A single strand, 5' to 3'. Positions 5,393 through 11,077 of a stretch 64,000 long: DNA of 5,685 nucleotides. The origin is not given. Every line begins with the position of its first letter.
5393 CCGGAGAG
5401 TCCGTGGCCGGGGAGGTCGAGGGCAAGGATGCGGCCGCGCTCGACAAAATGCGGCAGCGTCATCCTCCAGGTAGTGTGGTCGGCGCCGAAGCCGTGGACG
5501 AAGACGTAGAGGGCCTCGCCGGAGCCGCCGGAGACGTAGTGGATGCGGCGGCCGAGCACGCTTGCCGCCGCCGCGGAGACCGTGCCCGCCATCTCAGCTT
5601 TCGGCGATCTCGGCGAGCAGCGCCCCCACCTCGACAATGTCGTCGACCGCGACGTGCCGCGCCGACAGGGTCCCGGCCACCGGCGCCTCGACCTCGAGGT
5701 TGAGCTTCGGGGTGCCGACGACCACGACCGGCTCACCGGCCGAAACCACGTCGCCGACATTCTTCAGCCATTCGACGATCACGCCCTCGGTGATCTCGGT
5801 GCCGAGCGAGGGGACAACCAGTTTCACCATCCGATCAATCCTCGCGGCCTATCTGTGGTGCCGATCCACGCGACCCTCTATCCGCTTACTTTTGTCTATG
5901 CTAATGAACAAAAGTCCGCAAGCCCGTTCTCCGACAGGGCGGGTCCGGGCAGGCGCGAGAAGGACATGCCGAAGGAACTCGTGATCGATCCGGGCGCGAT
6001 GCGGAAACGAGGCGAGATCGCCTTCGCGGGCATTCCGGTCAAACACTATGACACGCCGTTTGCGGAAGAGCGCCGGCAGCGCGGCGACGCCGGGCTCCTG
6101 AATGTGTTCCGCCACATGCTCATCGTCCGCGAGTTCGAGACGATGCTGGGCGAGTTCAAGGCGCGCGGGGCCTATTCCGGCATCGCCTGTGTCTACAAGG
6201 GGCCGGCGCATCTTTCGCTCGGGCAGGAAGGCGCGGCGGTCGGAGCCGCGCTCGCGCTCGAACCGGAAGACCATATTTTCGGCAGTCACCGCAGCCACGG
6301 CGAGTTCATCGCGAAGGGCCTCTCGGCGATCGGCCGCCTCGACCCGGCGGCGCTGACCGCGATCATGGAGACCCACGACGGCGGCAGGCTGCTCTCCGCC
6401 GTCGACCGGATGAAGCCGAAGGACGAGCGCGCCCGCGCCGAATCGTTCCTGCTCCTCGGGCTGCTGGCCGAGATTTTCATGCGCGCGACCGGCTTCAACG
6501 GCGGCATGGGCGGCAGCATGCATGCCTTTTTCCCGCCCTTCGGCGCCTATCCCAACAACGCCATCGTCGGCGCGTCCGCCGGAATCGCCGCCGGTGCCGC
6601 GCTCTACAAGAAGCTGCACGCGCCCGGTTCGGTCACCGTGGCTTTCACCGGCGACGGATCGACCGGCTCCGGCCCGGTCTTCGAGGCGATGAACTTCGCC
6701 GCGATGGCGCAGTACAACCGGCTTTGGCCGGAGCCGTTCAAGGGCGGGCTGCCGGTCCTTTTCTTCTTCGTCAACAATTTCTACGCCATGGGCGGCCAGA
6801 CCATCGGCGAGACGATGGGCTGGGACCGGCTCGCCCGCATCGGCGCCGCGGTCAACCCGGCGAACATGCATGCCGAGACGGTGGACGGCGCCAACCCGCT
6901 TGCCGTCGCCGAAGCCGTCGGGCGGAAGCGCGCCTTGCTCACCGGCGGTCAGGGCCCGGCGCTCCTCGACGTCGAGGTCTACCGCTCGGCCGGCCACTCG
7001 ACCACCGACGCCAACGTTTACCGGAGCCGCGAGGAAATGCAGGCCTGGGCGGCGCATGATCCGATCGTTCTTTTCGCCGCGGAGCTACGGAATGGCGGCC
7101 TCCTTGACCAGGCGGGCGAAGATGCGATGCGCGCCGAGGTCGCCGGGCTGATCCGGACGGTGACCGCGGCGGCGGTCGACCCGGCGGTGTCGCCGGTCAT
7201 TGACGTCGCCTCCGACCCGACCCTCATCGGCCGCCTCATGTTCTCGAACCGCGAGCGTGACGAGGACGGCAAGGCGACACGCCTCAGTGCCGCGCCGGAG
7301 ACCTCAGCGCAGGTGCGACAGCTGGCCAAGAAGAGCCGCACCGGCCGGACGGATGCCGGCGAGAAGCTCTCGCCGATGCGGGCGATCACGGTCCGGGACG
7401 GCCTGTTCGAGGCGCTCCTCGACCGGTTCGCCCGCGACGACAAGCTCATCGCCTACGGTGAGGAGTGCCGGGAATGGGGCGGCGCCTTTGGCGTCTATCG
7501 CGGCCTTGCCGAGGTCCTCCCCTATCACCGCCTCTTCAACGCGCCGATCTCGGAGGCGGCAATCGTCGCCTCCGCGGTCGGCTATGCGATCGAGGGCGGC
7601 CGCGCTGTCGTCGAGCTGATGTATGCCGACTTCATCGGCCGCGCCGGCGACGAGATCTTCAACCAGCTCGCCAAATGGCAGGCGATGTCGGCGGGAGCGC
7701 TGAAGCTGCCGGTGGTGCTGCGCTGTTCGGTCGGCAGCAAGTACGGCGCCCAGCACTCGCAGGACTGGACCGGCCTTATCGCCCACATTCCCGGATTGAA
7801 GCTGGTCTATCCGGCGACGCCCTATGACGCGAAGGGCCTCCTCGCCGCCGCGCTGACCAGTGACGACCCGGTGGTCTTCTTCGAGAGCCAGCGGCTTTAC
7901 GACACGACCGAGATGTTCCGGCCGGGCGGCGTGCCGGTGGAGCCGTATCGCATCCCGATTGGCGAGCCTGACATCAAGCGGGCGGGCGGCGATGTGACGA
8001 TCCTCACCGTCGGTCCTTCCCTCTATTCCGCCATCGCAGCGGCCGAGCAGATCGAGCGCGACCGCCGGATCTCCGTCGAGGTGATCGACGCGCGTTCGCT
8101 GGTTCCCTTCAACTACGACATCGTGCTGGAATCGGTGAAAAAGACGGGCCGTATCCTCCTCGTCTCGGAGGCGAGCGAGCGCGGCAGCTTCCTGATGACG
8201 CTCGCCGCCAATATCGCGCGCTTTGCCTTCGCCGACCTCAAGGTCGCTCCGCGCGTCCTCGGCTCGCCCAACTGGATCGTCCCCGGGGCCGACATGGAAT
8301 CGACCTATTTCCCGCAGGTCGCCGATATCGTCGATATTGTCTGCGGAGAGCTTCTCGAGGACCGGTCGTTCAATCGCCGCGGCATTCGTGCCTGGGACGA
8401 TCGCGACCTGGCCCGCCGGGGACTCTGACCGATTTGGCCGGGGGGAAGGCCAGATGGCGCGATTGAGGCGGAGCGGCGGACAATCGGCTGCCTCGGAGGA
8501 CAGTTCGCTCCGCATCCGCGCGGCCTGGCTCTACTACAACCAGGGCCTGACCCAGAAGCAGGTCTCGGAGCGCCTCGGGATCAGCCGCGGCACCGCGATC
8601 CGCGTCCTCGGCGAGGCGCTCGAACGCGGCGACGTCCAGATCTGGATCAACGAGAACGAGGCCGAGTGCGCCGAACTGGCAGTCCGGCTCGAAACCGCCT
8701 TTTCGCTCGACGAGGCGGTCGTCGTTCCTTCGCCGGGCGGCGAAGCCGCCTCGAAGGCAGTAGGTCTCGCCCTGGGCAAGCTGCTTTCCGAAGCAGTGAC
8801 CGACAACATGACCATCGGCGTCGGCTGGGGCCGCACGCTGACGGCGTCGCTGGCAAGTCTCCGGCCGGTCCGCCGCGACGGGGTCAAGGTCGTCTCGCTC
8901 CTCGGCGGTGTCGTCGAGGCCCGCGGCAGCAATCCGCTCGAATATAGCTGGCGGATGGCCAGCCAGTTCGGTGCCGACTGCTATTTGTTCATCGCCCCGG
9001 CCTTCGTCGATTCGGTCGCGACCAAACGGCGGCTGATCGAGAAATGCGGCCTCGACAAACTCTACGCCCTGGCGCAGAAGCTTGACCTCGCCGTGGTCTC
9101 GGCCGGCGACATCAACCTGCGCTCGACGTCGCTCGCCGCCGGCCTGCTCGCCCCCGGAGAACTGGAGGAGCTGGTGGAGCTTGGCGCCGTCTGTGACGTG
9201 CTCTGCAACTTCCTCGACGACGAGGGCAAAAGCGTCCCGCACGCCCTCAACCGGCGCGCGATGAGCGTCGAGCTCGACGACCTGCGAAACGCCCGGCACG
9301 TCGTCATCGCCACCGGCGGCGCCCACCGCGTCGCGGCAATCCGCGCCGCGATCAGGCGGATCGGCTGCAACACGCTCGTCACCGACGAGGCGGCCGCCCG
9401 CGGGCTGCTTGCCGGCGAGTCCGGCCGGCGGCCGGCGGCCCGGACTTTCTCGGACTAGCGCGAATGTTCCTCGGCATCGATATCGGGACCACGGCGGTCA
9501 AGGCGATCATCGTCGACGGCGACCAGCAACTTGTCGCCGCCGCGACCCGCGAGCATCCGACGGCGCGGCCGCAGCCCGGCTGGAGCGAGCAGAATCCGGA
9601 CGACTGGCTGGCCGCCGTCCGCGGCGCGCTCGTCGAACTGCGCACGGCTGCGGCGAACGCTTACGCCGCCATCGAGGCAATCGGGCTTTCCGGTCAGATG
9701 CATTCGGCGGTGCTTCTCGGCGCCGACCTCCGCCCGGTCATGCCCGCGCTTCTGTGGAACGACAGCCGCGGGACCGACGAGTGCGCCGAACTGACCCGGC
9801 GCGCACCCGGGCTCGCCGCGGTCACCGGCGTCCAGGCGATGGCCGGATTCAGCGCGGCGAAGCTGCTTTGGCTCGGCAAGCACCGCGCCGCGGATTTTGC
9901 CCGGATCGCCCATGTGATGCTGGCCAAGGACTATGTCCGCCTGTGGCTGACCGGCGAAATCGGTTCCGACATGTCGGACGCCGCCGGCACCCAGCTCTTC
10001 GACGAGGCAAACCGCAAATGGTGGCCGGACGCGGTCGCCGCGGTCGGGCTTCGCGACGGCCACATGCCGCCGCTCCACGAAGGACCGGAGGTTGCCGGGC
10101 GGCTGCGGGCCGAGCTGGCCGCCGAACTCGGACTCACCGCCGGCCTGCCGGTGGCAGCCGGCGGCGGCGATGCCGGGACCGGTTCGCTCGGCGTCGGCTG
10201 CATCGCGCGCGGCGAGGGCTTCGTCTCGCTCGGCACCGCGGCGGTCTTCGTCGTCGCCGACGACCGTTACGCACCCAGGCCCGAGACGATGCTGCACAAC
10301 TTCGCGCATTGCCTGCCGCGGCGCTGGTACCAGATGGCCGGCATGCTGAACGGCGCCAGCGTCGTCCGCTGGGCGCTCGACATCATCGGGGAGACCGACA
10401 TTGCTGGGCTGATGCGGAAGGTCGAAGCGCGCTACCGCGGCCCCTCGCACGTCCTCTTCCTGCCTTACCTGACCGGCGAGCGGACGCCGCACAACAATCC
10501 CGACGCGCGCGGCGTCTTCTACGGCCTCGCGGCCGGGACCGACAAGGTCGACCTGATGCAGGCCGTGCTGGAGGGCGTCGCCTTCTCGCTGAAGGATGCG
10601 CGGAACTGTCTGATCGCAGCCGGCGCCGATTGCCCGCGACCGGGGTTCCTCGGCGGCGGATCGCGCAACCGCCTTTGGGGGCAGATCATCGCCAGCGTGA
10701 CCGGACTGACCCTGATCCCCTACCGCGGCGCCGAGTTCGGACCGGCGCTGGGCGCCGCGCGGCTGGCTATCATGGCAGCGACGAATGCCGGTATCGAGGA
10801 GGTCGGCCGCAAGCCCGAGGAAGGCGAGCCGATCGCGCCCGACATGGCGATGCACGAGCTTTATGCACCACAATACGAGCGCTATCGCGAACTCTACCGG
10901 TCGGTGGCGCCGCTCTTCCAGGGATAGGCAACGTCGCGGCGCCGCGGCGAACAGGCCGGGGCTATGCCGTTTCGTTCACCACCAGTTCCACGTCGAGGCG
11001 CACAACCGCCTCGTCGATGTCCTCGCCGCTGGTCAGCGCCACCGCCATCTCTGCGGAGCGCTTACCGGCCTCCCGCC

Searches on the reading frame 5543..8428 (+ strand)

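Call 43: search_protein_families(library=pfam, proteins=[window:5543-8428:+], max_evalue=0.00001)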
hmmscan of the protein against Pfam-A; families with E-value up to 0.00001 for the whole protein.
window:5543-8428:+ (961 aa): 3 families
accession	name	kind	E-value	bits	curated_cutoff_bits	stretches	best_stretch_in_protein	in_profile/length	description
PF00676.26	E1_dh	-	5.2e-44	150.8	22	1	308-544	66-291/300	Dehydrogenase E1 component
PF02779.29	Transket_pyr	-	3.2e-31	108.8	27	1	614-786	2-172/174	Transketolase, pyrimidine binding domain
PF02780.25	Transketolase_C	-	5.6e-25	88.1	25.9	1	810-929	4-124/124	Transketolase, C-terminal domain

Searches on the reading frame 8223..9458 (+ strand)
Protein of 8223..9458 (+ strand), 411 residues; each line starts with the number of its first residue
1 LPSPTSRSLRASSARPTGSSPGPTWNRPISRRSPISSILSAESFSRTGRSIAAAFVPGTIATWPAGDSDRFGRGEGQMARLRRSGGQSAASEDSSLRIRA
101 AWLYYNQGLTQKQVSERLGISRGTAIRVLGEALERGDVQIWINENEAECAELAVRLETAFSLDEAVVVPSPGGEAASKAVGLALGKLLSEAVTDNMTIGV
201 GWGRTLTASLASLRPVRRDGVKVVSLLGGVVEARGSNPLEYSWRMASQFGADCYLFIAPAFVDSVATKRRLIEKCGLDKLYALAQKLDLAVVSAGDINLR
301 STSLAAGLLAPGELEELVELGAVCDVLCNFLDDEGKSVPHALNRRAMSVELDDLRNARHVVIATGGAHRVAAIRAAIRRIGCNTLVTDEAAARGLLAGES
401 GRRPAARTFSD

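Call 43: search_protein_families(library=pfam, proteins=[window:8223-9458:+], max_evalue=0.00001)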
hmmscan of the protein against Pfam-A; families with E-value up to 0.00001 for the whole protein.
window:8223-9458:+ (411 aa): 2 families
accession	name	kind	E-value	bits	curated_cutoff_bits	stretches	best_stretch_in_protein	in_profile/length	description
PF04198.19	Sugar-bind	-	1.3e-53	182.3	27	1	147-397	4-257/257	Putative sugar-binding domain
PF13384.12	HTH_23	-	5.3e-06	26.5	24.6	0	95-129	5-38/50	Homeodomain-like domain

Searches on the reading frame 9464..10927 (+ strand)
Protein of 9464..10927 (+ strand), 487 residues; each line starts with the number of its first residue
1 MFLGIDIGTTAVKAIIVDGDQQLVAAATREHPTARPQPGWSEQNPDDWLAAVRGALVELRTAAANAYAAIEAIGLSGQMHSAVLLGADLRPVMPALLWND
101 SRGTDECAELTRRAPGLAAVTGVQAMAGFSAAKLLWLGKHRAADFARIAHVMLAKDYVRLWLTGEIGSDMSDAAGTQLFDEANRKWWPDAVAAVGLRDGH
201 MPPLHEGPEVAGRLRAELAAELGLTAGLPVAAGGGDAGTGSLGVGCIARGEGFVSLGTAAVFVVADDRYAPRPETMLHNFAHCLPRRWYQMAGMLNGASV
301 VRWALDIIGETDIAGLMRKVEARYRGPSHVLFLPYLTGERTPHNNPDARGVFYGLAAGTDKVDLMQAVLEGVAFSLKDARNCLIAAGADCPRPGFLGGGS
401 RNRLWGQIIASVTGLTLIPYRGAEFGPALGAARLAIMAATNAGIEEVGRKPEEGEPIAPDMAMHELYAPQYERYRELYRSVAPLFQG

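Call 43: search_protein_families(library=pfam, proteins=[window:9464-10927:+], max_evalue=0.00001)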
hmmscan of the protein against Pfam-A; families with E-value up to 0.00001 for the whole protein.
window:9464-10927:+ (487 aa): 2 families
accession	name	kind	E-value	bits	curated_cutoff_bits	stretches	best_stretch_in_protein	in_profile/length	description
PF00370.27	FGGY_N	-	4.6e-59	200.4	28.8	1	1-243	1-245/245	FGGY family of carbohydrate kinases, N-terminal domain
PF02782.22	FGGY_C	-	2.2e-27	96.6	27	1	253-439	2-198/198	FGGY family of carbohydrate kinases, C-terminal domain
